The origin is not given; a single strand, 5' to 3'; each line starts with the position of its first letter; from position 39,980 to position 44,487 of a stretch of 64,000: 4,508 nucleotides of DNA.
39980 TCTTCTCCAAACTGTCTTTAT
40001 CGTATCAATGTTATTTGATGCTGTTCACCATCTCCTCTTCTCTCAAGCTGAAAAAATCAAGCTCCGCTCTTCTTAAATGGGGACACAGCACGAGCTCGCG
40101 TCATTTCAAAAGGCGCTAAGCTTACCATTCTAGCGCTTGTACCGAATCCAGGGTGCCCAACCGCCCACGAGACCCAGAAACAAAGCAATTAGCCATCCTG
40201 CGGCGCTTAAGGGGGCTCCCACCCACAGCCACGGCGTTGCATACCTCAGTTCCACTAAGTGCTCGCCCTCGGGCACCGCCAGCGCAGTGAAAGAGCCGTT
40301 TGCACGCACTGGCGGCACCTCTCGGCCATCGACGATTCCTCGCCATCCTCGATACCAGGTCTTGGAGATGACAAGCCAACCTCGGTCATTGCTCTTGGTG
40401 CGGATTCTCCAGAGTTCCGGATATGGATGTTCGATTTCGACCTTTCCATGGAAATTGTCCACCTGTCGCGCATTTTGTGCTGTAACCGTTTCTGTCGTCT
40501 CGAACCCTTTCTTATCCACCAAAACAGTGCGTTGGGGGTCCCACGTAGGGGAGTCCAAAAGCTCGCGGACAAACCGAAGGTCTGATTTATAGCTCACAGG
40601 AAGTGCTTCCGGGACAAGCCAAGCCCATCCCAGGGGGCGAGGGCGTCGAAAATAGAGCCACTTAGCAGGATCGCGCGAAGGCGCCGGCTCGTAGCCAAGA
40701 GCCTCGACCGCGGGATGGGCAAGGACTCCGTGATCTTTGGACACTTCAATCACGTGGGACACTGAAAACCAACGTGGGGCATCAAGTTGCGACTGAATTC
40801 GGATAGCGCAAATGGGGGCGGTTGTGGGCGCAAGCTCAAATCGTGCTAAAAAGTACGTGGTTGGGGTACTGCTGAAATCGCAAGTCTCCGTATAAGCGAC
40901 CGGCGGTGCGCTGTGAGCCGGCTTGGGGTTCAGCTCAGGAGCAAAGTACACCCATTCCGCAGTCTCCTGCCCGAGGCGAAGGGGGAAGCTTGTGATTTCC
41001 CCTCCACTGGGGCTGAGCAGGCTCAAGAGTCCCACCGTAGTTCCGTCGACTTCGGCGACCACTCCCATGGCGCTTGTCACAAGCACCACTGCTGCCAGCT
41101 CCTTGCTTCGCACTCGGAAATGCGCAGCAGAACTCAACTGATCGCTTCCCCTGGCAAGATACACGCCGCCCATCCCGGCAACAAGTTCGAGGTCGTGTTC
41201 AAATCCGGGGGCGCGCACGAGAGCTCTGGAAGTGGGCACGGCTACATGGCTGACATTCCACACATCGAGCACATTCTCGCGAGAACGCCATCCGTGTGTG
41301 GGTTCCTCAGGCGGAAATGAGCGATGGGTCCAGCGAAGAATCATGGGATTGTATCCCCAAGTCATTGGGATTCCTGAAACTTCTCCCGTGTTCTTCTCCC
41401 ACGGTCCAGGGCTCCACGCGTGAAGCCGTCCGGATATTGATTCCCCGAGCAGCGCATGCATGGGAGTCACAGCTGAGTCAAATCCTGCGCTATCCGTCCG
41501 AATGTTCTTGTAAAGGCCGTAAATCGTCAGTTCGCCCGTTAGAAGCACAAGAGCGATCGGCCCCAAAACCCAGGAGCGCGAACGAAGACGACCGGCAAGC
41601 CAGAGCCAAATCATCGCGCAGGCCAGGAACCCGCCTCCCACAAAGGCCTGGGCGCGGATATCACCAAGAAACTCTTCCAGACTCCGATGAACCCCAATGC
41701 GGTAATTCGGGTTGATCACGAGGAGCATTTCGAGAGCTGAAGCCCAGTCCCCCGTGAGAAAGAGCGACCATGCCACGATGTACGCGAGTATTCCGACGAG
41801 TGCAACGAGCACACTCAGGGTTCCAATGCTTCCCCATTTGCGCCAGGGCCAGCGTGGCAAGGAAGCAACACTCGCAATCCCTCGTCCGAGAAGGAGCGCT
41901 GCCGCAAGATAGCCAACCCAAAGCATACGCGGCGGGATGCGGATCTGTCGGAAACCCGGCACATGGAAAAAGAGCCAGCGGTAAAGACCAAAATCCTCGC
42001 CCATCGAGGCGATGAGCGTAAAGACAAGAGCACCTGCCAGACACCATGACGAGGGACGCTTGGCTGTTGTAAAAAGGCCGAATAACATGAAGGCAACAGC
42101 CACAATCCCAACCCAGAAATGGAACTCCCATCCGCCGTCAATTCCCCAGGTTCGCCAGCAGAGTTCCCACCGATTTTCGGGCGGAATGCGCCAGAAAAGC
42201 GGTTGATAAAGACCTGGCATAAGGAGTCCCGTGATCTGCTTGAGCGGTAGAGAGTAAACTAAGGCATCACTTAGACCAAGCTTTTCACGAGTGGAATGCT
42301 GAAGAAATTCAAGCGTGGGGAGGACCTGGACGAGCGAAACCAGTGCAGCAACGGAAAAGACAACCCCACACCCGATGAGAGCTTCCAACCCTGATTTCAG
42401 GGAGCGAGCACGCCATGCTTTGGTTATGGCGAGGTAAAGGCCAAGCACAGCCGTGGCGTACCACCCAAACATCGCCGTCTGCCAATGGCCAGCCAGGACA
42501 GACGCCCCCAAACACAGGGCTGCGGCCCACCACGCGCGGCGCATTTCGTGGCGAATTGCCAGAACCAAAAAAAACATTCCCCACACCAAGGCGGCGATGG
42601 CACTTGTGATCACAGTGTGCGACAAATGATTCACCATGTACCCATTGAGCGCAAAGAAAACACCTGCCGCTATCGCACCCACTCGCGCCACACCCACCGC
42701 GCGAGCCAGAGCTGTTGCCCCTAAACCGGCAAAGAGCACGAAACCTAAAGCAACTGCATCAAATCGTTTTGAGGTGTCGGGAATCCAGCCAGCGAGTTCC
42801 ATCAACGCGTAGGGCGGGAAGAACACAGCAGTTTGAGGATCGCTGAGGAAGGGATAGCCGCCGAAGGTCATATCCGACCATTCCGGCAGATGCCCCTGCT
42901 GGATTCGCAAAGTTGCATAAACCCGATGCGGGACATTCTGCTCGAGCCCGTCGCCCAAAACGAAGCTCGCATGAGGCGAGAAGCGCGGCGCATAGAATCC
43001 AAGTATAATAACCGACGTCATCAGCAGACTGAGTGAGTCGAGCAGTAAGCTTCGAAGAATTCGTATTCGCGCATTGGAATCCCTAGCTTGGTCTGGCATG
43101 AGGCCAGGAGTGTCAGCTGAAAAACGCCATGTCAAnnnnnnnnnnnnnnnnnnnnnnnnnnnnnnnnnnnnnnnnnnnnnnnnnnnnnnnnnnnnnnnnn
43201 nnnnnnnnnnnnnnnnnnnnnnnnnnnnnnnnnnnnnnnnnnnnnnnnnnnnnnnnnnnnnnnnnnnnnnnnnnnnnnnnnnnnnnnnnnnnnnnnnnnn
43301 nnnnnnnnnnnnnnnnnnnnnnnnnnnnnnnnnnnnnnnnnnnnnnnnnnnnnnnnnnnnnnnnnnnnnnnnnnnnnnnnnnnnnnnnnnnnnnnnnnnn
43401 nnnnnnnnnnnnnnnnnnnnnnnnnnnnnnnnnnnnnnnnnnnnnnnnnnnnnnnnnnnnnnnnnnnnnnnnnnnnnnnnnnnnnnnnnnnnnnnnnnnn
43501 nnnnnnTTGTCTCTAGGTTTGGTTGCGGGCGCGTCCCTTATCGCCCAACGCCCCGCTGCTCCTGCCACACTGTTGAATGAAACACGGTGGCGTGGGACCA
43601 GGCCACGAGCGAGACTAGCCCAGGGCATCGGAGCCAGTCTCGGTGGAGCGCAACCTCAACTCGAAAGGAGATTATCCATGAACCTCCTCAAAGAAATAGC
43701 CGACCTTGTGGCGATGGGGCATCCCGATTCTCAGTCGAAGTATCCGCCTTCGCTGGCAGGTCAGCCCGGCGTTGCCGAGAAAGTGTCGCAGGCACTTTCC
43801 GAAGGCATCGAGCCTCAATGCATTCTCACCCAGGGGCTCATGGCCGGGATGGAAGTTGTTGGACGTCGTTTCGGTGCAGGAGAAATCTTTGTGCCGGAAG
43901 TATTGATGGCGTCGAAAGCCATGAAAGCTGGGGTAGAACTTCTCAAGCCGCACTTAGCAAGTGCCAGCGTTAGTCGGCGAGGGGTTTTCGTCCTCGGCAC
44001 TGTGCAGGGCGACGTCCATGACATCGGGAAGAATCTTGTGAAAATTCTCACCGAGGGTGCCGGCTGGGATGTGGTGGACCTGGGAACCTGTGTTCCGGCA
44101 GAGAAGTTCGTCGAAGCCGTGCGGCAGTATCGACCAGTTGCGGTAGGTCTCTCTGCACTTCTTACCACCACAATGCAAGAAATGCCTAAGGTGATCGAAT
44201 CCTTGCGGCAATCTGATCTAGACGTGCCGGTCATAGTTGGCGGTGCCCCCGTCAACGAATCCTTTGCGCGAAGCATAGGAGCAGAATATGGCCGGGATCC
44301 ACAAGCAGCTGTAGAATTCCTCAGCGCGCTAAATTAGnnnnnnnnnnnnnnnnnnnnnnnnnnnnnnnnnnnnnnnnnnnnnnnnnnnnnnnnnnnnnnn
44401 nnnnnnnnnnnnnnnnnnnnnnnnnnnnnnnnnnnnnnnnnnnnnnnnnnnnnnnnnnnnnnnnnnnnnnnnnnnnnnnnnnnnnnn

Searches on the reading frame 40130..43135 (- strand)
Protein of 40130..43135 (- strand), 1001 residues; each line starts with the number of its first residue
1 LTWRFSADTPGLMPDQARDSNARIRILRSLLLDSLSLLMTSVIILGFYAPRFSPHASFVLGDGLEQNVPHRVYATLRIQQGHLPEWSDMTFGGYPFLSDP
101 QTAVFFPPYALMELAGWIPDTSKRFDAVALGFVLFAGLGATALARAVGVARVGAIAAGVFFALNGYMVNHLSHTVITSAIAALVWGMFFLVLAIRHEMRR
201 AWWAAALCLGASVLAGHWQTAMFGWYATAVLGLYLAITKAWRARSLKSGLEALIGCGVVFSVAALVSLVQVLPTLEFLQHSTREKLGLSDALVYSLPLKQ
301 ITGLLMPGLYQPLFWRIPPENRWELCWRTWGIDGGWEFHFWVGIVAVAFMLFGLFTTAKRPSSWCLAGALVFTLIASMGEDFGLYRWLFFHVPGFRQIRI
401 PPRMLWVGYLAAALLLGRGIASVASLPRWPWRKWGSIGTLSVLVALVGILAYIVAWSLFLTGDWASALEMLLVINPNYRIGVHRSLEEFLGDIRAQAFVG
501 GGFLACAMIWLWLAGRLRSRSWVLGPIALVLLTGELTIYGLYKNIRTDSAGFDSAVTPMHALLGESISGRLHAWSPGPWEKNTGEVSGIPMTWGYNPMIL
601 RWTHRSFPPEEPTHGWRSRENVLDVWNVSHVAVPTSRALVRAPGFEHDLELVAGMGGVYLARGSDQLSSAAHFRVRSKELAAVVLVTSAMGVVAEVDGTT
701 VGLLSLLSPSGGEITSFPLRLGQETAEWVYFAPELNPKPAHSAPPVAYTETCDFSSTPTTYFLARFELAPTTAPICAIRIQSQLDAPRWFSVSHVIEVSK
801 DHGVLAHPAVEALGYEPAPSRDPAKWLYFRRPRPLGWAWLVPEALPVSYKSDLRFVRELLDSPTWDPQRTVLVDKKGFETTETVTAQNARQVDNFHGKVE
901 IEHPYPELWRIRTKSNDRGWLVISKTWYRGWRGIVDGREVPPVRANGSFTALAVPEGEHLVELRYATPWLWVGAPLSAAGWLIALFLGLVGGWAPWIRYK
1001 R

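Call 22: search_protein_families(library=pfam, proteins=[window:40130-43135:-], max_evalue=0.00001)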
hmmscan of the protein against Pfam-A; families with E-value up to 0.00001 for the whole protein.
window:40130-43135:- (1001 aa): 1 family
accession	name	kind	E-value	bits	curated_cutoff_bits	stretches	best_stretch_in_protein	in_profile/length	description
PF09586.16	YfhO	-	5e-07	28.9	28.5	1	913-976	770-834/835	Bacterial membrane protein YfhO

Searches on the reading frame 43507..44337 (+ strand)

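Call 8: search_protein_families(library=pfam, proteins=[window:43507-44337:+], max_evalue=0.00001)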
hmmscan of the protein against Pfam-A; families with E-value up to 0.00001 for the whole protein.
window:43507-44337:+ (276 aa): 2 families
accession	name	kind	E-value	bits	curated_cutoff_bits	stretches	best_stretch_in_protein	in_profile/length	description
PF02310.24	B12-binding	-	1e-26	93.6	32.1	1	161-265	3-114/121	B12 binding domain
PF02607.22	B12-binding_2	-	5.6e-19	68.5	23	1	88-147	16-74/74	B12 binding domain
